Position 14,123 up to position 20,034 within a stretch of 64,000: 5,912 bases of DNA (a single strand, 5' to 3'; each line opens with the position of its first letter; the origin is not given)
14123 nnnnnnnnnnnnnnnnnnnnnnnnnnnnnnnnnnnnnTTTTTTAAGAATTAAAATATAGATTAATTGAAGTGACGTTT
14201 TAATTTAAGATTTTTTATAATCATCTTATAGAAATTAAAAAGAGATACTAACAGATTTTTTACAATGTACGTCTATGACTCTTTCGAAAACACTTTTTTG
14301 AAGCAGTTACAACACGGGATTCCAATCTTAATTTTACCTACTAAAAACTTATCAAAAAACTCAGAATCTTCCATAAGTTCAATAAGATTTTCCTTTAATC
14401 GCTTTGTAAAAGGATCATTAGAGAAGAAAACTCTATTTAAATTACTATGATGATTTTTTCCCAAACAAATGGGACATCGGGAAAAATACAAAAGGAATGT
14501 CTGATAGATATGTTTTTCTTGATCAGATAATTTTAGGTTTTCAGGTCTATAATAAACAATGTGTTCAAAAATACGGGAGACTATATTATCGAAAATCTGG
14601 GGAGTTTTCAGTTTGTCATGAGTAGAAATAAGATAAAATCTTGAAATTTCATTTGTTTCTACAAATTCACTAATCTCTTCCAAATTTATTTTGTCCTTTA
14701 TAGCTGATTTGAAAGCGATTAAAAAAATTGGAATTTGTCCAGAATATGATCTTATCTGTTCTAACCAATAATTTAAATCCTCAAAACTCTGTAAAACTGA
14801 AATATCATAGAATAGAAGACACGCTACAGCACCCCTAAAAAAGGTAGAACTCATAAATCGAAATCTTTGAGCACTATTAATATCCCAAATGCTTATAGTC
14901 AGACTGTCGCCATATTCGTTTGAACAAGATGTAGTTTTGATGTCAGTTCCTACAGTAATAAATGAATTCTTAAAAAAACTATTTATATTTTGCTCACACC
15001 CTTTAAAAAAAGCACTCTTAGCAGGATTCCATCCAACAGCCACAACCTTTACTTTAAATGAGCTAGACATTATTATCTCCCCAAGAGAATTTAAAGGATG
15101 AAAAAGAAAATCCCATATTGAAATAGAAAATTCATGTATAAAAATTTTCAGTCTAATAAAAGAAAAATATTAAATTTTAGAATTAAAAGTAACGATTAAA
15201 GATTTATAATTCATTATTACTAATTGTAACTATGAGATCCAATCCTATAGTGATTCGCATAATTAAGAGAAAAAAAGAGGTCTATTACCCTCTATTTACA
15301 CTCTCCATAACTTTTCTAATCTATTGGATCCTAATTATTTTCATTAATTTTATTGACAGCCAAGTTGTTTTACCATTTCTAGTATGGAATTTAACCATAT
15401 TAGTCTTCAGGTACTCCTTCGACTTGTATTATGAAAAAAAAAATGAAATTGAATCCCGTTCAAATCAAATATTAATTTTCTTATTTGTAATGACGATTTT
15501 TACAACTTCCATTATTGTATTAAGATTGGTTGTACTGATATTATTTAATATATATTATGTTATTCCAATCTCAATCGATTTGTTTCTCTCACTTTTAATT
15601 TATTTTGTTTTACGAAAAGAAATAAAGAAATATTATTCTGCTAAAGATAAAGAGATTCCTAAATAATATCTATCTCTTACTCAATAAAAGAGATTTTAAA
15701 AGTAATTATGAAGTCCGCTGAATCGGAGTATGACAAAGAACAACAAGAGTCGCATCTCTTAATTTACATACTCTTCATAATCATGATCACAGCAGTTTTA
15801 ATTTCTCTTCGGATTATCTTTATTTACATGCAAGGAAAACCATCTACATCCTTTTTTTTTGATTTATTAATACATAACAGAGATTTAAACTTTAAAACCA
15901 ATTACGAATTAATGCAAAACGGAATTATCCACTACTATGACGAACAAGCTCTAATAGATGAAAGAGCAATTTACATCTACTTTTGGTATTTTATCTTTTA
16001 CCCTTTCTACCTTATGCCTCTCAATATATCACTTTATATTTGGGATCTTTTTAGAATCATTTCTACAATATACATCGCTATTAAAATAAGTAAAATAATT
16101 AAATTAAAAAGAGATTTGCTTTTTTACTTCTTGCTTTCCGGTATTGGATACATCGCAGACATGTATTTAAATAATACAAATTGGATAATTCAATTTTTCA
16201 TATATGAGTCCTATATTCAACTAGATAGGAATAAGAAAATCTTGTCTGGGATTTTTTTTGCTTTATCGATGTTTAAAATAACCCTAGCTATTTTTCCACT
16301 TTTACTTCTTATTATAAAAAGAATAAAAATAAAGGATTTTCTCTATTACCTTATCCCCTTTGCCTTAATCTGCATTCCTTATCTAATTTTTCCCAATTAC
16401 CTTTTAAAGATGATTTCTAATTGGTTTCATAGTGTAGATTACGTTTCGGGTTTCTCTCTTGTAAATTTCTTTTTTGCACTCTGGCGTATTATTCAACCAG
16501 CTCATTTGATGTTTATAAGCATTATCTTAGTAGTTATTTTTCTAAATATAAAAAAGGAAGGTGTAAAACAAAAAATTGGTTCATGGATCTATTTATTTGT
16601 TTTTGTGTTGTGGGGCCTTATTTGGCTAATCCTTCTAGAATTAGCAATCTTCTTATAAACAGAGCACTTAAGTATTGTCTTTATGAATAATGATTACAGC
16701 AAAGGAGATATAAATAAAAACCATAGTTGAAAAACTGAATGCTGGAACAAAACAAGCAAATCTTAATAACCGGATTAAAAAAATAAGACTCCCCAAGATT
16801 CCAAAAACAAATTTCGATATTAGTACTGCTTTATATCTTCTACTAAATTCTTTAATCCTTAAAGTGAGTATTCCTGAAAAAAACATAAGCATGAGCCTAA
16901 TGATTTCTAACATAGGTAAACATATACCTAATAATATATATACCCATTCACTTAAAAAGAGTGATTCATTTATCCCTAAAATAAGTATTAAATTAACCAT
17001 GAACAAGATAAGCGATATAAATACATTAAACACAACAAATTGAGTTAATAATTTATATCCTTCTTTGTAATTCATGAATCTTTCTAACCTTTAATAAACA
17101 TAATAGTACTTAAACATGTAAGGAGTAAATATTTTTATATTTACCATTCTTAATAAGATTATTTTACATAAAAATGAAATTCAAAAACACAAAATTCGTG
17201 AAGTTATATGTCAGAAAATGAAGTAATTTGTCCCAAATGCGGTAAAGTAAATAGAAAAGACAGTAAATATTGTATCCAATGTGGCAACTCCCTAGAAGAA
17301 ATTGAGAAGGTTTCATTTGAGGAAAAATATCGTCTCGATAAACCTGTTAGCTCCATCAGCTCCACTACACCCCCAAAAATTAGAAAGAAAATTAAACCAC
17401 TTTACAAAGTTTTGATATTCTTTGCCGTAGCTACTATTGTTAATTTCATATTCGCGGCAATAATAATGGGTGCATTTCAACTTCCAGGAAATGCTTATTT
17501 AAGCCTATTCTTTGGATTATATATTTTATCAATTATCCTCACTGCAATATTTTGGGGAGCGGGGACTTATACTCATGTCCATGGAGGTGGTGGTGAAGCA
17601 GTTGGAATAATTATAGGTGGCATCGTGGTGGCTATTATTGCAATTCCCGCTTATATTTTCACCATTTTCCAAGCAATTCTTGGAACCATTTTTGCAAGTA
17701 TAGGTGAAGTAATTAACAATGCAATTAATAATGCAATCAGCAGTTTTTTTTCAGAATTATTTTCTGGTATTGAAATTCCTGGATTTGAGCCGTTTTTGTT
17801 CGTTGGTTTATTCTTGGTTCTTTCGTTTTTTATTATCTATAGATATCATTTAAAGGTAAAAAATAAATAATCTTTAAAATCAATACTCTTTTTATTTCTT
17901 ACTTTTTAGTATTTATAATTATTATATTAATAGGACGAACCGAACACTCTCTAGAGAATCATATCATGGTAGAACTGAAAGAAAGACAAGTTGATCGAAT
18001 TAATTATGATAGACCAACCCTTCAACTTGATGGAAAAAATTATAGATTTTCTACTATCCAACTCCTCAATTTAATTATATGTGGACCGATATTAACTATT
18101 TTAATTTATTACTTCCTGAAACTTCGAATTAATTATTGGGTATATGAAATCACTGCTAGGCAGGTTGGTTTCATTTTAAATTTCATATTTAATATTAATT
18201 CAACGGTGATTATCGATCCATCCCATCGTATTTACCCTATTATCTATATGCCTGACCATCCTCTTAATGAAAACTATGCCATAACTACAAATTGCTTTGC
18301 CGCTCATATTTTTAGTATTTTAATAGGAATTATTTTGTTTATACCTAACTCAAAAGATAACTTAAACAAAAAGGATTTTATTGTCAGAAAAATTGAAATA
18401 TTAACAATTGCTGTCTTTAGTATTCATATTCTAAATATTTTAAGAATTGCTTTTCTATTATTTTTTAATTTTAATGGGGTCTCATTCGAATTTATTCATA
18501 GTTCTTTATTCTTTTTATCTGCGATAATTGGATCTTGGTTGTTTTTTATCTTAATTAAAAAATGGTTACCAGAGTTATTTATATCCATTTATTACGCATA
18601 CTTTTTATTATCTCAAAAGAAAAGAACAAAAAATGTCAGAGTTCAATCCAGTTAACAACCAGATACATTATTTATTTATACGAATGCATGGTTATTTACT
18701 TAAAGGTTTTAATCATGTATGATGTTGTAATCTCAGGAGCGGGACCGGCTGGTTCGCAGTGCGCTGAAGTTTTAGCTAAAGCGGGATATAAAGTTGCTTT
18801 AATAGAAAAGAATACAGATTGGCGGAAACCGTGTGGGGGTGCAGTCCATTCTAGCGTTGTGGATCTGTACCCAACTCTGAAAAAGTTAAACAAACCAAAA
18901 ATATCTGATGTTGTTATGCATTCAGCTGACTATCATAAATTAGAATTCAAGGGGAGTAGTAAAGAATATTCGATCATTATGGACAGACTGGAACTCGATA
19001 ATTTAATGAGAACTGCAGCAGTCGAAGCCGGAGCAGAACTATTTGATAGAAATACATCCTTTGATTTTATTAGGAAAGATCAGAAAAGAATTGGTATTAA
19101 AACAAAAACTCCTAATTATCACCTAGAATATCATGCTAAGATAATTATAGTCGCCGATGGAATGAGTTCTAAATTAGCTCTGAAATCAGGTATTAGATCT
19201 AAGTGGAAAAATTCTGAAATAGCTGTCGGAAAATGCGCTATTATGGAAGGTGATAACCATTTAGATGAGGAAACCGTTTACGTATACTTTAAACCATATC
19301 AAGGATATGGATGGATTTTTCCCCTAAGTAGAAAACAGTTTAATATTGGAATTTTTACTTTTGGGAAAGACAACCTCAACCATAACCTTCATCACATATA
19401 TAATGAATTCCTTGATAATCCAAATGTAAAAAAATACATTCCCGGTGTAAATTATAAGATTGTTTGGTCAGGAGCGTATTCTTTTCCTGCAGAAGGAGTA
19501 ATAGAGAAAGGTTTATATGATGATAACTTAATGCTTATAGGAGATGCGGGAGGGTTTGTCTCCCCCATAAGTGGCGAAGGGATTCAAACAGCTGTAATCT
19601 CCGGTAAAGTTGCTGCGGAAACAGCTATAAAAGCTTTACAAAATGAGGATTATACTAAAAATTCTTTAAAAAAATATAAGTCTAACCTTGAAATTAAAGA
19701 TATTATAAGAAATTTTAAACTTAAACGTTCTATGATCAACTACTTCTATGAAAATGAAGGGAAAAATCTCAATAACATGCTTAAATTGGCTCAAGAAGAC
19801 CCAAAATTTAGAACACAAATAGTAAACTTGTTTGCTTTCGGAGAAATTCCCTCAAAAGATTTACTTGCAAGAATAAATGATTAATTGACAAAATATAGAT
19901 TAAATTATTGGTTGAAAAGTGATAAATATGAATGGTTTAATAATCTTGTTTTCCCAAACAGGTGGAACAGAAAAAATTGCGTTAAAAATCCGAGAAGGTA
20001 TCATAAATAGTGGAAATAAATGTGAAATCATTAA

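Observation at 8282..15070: GTPase-bracketed cluster: membrane WD40 + catalytically altered nicotinamidase fold + ARPP-1/DUF6569-like protein, facing a NADAR gene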

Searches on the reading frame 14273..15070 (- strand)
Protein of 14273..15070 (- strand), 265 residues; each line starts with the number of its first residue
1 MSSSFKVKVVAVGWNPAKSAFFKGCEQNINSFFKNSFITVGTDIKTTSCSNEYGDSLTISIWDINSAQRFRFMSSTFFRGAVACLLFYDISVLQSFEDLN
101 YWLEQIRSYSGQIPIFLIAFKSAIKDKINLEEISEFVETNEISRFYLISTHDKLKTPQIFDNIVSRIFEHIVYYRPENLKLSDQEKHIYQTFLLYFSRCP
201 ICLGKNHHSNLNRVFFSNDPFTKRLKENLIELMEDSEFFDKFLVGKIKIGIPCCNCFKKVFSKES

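Call 3: search_protein_families(library=pfam, proteins=[window:14273-15070:-], max_evalue=0.1)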
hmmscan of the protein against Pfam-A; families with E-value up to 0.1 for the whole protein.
window:14273-15070:- (265 aa): 3 families
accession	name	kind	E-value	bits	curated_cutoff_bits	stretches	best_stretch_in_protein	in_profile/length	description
PF00071.28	Ras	-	7.7e-19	68.3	21.6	1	30-167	22-160/162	Ras family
PF08477.19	Roc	-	2.5e-13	50.7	27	1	31-121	23-117/119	Ras of Complex, Roc, domain of DAPkinase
PF00025.27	Arf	-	0.063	13.2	22.3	1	36-143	42-146/174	ADP-ribosylation factor family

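Call 4: search_protein_families(library=padloc, proteins=[window:14273-15070:-], max_evalue=0.1)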
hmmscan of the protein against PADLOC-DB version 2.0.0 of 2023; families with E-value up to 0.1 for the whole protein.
window:14273-15070:- (265 aa): 0 families

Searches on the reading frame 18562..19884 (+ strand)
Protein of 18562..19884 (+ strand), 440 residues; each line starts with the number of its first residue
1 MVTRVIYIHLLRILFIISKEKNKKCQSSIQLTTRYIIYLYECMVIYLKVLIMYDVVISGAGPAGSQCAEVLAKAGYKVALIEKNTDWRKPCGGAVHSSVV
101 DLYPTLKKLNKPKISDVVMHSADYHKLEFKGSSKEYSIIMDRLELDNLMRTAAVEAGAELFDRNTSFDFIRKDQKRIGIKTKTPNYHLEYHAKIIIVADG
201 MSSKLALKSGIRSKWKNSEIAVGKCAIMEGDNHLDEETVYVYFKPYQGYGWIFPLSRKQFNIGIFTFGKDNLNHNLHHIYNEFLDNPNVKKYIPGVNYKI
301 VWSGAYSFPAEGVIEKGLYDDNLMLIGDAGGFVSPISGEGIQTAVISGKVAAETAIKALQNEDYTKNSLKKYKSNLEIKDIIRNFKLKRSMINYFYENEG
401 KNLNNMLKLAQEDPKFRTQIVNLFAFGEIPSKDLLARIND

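Call 77: search_protein_families(library=pfam, proteins=[window:18562-19884:+], max_evalue=0.001)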
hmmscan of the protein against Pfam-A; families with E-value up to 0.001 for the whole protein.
window:18562-19884:+ (440 aa): 12 families
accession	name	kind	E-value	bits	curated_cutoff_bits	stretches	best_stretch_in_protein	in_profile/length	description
PF01494.25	FAD_binding_3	-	3.6e-15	56.5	22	1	53-346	2-309/349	FAD binding domain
PF01266.30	DAO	-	1.8e-10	41.3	27.9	1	54-86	1-33/353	FAD dependent oxidoreductase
PF07992.20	Pyr_redox_2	-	6.5e-08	32.8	26.1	1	53-210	1-118/291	Pyridine nucleotide-disulphide oxidoreductase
PF12831.13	FAD_oxidored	-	1.6e-06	28.1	27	1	54-200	1-145/416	FAD dependent oxidoreductase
PF01946.23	Thi4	-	2.6e-06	27.3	26.2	1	50-94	15-57/235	Thi4 family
PF04820.20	Trp_halogenase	-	5.5e-06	25.9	21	0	315-378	314-373/458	Tryptophan halogenase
PF22578.2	GGR_cat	-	1.3e-05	25.4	27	1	233-287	14-71/88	Geranylgeranyl reductase catalytic domain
PF03486.20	HI0933_like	-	1.4e-05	25.1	50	1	54-86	2-34/244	HI0933-like protein Rossmann domain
PF01134.28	GIDA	-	1.8e-05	24.4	22.1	1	54-215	1-151/391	Glucose inhibited division protein A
PF13450.12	NAD_binding_8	-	4.7e-05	24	21.9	1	59-98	3-38/68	NAD(P)-binding Rossmann-like domain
PF05834.18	Lycopene_cycl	-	0.00028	20.5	23.4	0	54-200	1-140/380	Lycopene cyclase protein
PF00890.30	FAD_binding_2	-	0.00073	19.3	20.4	0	54-85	1-32/414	FAD binding domain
